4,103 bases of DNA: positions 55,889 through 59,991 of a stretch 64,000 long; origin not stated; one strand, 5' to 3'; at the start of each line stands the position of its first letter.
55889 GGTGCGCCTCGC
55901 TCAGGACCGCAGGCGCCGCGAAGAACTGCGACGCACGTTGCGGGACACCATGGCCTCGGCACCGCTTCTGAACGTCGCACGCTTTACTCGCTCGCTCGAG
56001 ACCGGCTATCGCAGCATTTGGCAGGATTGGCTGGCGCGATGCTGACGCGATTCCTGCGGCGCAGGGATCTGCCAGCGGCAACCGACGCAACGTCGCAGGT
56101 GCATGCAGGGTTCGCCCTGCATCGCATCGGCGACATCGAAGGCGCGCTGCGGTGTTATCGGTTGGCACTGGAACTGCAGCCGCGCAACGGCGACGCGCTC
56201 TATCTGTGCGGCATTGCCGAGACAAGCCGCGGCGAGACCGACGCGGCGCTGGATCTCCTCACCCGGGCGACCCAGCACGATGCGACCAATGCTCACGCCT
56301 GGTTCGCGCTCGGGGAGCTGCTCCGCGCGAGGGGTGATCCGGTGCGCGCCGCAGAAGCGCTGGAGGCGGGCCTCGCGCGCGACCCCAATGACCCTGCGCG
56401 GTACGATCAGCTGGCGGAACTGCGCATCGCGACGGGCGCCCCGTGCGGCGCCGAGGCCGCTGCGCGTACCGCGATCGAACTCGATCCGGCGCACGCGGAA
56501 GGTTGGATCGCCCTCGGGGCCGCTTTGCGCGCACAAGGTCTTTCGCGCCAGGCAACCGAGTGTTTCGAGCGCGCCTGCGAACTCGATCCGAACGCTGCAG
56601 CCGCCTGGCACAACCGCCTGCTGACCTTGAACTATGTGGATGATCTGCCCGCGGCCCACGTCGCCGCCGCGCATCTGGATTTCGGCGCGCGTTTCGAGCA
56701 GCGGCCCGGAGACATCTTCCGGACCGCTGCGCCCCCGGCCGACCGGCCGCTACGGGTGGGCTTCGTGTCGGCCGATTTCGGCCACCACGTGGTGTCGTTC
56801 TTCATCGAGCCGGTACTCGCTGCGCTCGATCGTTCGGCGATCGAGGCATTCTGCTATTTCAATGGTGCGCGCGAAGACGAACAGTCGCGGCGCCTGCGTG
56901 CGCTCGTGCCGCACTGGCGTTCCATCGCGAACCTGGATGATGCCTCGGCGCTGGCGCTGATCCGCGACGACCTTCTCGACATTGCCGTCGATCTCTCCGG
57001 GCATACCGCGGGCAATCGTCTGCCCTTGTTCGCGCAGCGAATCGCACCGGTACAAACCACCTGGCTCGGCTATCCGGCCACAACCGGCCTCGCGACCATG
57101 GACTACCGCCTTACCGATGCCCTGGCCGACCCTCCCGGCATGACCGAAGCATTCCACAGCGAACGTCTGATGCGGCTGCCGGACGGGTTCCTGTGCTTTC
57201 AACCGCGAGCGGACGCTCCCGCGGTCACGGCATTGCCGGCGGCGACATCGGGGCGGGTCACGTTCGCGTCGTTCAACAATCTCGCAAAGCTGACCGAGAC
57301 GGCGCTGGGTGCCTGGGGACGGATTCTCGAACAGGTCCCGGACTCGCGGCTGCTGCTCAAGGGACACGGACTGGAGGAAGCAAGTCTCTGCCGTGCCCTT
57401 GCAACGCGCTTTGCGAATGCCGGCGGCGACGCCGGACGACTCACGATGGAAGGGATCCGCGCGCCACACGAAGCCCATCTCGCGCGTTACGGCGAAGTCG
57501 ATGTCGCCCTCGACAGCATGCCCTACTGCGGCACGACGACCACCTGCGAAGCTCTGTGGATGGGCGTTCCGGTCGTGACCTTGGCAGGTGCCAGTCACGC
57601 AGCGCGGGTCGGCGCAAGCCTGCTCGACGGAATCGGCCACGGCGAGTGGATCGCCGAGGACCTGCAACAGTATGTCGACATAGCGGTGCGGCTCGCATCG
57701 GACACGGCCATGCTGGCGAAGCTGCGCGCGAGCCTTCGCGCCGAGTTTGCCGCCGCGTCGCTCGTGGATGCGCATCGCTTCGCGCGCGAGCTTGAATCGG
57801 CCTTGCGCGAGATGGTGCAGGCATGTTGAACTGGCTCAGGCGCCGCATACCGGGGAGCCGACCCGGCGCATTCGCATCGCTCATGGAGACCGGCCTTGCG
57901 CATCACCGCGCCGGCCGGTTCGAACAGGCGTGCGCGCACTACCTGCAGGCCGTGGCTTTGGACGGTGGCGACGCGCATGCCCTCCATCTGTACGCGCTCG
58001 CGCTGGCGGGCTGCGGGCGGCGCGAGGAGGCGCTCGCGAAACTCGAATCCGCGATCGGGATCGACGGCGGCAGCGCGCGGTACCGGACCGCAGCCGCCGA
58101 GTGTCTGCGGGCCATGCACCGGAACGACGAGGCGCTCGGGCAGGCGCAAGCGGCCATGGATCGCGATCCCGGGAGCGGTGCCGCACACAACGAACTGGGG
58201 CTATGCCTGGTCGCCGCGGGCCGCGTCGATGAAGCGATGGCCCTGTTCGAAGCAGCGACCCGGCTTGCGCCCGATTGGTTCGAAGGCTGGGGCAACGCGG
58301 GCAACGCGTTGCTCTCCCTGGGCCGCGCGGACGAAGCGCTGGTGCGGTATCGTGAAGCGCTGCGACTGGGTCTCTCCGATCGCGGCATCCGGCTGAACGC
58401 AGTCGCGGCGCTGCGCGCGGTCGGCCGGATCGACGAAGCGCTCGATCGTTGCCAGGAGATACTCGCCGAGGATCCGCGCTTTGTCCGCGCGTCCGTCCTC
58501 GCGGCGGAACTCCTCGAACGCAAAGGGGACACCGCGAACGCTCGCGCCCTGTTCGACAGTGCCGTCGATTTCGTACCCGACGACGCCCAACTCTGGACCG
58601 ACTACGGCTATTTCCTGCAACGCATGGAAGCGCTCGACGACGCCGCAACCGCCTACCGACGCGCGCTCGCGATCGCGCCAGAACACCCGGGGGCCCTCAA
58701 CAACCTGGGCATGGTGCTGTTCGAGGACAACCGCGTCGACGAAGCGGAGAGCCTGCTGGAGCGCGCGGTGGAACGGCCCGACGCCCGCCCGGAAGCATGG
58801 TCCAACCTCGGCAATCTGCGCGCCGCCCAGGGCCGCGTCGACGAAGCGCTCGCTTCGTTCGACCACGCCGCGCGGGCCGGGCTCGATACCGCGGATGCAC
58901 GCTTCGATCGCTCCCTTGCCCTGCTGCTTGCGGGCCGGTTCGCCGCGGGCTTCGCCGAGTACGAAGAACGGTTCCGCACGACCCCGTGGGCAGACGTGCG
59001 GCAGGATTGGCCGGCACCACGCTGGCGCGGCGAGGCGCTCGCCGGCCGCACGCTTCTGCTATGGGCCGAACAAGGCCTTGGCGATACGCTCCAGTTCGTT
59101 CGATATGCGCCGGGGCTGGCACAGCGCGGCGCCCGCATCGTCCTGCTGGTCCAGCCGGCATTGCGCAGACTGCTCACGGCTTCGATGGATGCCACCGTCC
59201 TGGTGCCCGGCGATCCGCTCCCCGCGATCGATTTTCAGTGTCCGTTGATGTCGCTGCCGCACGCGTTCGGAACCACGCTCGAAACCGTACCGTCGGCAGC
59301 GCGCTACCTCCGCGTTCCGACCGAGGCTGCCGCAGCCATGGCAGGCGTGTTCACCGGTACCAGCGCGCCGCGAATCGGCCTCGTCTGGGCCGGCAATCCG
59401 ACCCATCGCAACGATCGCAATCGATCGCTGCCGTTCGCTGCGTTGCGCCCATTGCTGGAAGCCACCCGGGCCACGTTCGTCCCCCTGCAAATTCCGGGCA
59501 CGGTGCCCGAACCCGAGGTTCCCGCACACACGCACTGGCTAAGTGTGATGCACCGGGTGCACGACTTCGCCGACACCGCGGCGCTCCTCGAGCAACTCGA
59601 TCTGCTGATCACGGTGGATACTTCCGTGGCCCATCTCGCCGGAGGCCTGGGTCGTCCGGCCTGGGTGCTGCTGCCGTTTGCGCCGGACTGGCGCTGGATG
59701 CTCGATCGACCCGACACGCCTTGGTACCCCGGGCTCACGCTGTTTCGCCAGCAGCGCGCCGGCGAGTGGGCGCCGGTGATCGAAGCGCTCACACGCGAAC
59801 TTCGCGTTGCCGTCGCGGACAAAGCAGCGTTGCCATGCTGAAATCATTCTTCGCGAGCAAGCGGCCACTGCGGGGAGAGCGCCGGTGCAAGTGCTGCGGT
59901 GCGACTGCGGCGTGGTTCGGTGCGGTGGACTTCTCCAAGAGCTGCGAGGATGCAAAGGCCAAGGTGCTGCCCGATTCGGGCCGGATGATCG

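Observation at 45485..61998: Array of TPR-fused GT41 (OGT-like) and GT9-like glycosyltransferases plus four methyltransferase domains: candidate cytoplasmic protein glycosylation/methylation system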

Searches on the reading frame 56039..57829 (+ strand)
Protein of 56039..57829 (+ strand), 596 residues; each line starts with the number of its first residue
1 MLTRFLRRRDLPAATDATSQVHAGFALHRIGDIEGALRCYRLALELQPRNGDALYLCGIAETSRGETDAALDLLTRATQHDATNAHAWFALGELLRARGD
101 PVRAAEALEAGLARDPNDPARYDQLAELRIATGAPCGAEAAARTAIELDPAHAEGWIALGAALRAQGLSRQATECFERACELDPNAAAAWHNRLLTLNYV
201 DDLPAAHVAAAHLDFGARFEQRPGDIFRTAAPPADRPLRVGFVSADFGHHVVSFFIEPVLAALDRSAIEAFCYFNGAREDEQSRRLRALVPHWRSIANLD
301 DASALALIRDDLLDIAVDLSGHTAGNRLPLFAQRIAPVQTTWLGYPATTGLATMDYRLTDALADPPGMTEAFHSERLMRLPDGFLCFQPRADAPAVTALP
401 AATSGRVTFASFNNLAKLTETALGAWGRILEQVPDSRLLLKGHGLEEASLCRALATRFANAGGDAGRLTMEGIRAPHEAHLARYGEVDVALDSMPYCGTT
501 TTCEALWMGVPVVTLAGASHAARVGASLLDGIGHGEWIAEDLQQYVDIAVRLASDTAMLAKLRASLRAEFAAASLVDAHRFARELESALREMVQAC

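Call 3: search_protein_families(library=pfam, proteins=[window:56039-57829:+], max_evalue=0.01)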
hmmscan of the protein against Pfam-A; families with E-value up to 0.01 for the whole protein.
window:56039-57829:+ (596 aa): 16 families
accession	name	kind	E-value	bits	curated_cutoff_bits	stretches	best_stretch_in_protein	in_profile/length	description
PF13844.12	Glyco_transf_41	-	4.4e-54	184.1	25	2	406-585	368-543/543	Glycosyl transferase family 41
PF07719.23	TPR_2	-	2e-20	71.6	27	3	153-185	1-33/34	Tetratricopeptide repeat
PF00515.34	TPR_1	-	1e-19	69.9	27.8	2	153-185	1-33/34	Tetratricopeptide repeat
PF13414.12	TPR_11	-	2.6e-18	65.8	26.8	2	26-60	3-37/42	TPR repeat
PF13428.12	TPR_14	-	2.7e-17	61.9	23.5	3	86-128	2-44/44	Tetratricopeptide repeat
PF13431.12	TPR_17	-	1.1e-16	60.1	24.4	1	143-172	3-32/34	Tetratricopeptide repeat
PF13181.12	TPR_8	-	3.4e-13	49.1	25.7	1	153-185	1-33/34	Tetratricopeptide repeat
PF13432.12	TPR_16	-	4.8e-13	49.7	32.7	2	64-119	10-65/65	Tetratricopeptide repeat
PF14559.12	TPR_19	-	6e-13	49.4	25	1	64-125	4-64/68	Tetratricopeptide repeat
PF23914.1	TPR_CcmH_CycH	-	2.5e-11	44.1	42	1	141-188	38-85/158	Cytochrome c-type biogenesis protein H TPR domain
PF13176.12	TPR_7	-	1.1e-08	35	27.9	1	87-120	1-36/36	Tetratricopeptide repeat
PF13424.12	TPR_12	-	3e-08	34.2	30.1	1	17-79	3-73/77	Tetratricopeptide repeat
PF01239.28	PPTA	-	1.2e-07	31.4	29.5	0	174-198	6-30/32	Protein prenyltransferase alpha subunit repeat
PF13174.12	TPR_6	-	1.2e-05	26.1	26.3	0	87-117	2-32/33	Tetratricopeptide repeat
PF13371.12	TPR_9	-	0.00086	19.7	35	0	31-86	9-64/73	Tetratricopeptide repeat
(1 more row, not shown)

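Call 28: search_solved_structures(query=window:56039-57826:+, max_evalue=0.001, show_alignments=1)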
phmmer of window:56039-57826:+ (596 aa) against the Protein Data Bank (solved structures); distinct sequences matched with E-value up to 0.001: 87 (the best 60 are shown).
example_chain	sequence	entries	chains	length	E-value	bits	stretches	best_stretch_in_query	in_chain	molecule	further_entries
7y4i_A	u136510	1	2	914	1.1e-115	390.7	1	27-592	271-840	Probable UDP-N-acetylglucosamine--peptide N-acetylglucosaminyltransferase SPINDLY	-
8dtf_A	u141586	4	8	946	2.6e-115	389.5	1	26-592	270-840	Probable UDP-N-acetylglucosamine--peptide N-acetylglucosaminyltransferase SPINDLY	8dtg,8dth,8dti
9qhb_A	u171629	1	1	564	4.4e-111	375.5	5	20-192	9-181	Engineered tetratricopeptide repeat protein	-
5djs_A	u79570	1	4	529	1.6e-81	277.9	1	140-593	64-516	Tetratricopeptide TPR_2 repeat protein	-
7ntf_A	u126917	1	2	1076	7.7e-67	229.4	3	234-385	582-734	Isoform 1 of UDP-N-acetylglucosamine--peptide N-acetylglucosaminyltransferase 110 kDa subu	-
7yeh_B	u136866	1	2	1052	1.7e-66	228.3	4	234-385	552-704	UDP-N-acetylglucosamine--peptide N-acetylglucosaminyltransferase 110 kDa subunit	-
7yea_A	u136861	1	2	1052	1.7e-66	228.3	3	234-385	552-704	UDP-N-acetylglucosamine--peptide N-acetylglucosaminyltransferase 110 kDa subunit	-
6q4m_A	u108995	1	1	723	8.3e-51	176.5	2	28-385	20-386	UDP-N-acetylglucosamine--peptide N-acetylglucosaminyltransferase 110 kDa subunit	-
8cm9_A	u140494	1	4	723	1.4e-50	175.8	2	29-385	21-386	UDP-N-acetylglucosamine--peptide N-acetylglucosaminyltransferase 110 kDa subunit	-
6tka_AAA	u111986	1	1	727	1.5e-50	175.6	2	28-385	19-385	UDP-N-acetylglucosamine--peptide N-acetylglucosaminyltransferase 110 kDa subunit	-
3pe3_A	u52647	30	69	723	1.6e-50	175.6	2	28-385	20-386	UDP-N-acetylglucosamine--peptide N-acetylglucosaminyltransferase 110 kDa subunit | UDP-N-ACETYLGLUCOSAMINE--PEPTIDE N-ACETYLGLUCOSAMINYL TRANSFERASE 110 KDA SUB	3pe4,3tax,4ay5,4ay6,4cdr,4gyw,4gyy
5lvv_A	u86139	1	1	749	1.6e-50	175.6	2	27-385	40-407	UDP-N-acetylglucosamine--peptide N-acetylglucosaminyltransferase 110 kDa subunit,UDP-N-ace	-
5nps_A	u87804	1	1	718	1.9e-50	175.3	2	29-385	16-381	UDP-N-acetylglucosamine--peptide N-acetylglucosaminyltransferase 110 kDa subunit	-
5lwv_A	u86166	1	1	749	1.9e-50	175.3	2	28-385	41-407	Host cell factor 1,UDP-N-acetylglucosamine--peptide N-acetylglucosaminyltransferase 110 kD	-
5npr_A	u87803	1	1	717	2.3e-50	175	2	29-385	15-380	UDP-N-acetylglucosamine--peptide N-acetylglucosaminyltransferase 110 kDa subunit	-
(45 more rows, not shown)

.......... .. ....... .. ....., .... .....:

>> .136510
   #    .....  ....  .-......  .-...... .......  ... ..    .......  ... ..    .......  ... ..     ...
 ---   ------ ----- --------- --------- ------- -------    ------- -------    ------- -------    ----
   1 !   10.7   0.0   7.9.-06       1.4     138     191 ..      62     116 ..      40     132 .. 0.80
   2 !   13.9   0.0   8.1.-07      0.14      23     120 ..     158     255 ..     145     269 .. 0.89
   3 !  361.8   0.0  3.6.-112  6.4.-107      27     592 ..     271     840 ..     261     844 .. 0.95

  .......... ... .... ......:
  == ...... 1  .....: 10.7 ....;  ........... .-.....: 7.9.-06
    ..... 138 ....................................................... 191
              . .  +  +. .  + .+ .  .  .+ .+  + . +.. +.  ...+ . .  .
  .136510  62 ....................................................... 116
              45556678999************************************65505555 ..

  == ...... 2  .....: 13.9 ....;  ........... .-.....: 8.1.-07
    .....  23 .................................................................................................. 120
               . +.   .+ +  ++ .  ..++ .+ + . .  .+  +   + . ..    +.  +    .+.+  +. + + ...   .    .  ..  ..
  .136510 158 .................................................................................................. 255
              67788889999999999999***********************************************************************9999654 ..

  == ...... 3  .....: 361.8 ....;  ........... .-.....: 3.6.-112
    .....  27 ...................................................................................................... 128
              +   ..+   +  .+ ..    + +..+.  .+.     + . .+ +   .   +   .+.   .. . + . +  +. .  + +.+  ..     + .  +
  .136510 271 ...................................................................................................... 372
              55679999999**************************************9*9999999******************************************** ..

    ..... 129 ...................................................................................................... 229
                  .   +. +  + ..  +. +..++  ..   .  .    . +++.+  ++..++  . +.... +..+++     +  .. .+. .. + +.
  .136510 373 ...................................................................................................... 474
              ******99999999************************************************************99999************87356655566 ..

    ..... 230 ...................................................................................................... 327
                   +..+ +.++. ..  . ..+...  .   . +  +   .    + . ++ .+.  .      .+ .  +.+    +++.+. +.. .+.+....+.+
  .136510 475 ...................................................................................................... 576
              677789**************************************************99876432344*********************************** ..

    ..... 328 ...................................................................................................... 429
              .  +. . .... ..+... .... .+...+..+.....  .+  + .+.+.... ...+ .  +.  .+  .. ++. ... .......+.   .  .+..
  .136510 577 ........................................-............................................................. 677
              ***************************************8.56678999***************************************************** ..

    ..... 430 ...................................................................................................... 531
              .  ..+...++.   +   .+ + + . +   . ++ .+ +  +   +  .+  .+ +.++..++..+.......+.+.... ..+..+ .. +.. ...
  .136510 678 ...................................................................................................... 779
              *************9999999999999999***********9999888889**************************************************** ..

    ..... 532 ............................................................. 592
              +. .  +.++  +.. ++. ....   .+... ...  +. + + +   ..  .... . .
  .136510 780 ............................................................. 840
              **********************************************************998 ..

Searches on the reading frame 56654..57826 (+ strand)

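Call 32: search_protein_families(library=ncbifam, proteins=[window:56654-57826:+], max_evalue=0.01)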
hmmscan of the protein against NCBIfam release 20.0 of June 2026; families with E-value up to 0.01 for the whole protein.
window:56654-57826:+ (391 aa): 1 family
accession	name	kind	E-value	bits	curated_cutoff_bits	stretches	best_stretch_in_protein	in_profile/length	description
NF049992.1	NGTferase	equivalog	9.2e-12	44.3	1000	1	128-360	355-583/614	UDP-glucose:protein N-beta-glucosyltransferase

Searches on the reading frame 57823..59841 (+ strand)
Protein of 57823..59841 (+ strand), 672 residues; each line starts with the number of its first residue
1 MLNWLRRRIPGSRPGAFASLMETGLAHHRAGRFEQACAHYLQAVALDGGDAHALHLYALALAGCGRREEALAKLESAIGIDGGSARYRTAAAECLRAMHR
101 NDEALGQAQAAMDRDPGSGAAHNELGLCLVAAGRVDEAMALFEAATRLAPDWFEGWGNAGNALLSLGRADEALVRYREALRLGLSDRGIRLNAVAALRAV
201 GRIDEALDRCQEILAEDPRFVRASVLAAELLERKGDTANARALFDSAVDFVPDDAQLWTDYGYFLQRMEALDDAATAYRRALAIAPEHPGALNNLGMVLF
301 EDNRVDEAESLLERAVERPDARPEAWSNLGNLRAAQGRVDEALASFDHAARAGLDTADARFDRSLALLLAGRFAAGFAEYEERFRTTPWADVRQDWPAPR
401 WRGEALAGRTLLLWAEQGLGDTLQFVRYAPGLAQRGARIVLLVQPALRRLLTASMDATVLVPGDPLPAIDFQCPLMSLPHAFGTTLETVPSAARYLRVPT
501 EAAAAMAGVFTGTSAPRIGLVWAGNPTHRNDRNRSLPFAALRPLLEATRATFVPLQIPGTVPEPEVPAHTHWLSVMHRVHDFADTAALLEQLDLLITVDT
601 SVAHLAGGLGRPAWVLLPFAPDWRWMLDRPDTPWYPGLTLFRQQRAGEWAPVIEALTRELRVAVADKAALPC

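Call 3: search_protein_families(library=pfam, proteins=[window:57823-59841:+], max_evalue=0.01)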
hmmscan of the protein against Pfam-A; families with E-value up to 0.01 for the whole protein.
window:57823-59841:+ (672 aa): 29 families (the best 25 are shown)
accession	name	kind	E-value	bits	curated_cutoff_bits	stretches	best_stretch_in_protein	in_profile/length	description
PF13432.12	TPR_16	-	3.1e-34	117.5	32.7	5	95-151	7-63/65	Tetratricopeptide repeat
PF07719.23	TPR_2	-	3.7e-34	114.4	27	4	120-151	2-33/34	Tetratricopeptide repeat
PF14559.12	TPR_19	-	4e-31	107.6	25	4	269-327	5-63/68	Tetratricopeptide repeat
PF13428.12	TPR_14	-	1.5e-27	93.6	23.5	4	222-263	2-43/44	Tetratricopeptide repeat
PF13181.12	TPR_8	-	1.2e-26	91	25.7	0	121-151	3-33/34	Tetratricopeptide repeat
PF00515.34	TPR_1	-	1.7e-25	88.2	27.8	1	323-349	1-27/34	Tetratricopeptide repeat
PF13431.12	TPR_17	-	1.2e-24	84.9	24.4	1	277-309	1-33/34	Tetratricopeptide repeat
PF13424.12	TPR_12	-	3.7e-23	81.9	30.1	2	255-317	3-73/77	Tetratricopeptide repeat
PF13414.12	TPR_11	-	5.4e-20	71.2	26.8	1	271-301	10-40/42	TPR repeat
PF13176.12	TPR_7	-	1.5e-15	56.3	27.9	0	325-355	1-31/36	Tetratricopeptide repeat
PF12895.13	ANAPC3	-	3.2e-10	40.6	27.2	1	36-106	8-77/82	Anaphase-promoting complex, cyclosome, subunit 3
PF23914.1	TPR_CcmH_CycH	-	1.2e-09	38.6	42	1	252-350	47-148/158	Cytochrome c-type biogenesis protein H TPR domain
PF13174.12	TPR_6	-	1.2e-09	38.6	26.3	0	125-151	6-32/33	Tetratricopeptide repeat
PF13429.12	TPR_15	-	7e-09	35.9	26.2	1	84-213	145-274/280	Tetratricopeptide repeat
PF07721.20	TPR_4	-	8.7e-09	35.6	27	0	323-345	1-23/26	Tetratricopeptide repeat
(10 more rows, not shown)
